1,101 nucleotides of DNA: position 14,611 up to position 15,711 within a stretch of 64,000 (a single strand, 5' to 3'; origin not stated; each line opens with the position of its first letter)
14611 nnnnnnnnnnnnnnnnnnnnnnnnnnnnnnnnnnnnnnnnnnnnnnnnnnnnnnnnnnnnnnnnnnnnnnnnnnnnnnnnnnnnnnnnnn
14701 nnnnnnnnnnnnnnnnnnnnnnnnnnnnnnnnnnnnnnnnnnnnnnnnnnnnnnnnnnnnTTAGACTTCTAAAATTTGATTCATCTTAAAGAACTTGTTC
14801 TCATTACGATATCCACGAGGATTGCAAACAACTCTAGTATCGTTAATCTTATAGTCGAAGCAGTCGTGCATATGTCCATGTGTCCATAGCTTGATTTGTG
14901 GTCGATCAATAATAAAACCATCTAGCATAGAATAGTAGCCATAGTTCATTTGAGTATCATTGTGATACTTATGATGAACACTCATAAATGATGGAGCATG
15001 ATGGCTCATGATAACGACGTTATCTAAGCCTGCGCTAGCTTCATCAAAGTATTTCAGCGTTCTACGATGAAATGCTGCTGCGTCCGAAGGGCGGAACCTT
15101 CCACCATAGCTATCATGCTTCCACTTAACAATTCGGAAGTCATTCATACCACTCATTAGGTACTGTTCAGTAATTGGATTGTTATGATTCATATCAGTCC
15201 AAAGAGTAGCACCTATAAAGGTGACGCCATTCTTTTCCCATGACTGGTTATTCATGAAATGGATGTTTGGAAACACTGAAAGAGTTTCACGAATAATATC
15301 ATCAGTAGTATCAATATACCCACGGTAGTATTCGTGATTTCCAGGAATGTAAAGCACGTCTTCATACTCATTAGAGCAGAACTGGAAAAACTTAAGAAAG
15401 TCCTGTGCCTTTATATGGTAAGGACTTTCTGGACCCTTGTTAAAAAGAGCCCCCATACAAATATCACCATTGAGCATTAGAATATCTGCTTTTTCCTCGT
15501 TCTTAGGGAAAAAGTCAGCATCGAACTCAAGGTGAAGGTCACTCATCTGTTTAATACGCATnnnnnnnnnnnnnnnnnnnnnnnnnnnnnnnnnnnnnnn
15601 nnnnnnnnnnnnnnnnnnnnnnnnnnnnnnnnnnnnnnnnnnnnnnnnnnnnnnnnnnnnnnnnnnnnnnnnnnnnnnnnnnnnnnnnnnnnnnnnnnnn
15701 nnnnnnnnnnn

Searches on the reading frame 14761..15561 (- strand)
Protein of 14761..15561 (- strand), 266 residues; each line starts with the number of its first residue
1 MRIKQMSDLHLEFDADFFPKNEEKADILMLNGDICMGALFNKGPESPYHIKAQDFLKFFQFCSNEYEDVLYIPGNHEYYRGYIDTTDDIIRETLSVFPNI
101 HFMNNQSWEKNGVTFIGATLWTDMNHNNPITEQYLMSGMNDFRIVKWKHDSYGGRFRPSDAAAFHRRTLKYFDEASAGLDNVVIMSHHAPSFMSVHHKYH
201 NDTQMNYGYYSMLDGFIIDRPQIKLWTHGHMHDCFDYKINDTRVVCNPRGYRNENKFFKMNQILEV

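Call 62: search_protein_families(library=pfam, proteins=[window:14761-15561:-], max_evalue=0.001)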
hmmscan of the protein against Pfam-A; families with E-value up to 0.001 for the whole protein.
window:14761-15561:- (266 aa): 1 family
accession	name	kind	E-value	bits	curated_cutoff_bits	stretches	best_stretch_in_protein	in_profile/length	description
PF00149.33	Metallophos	-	2e-11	45.1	21.5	1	1-233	1-190/191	Calcineurin-like phosphoesterase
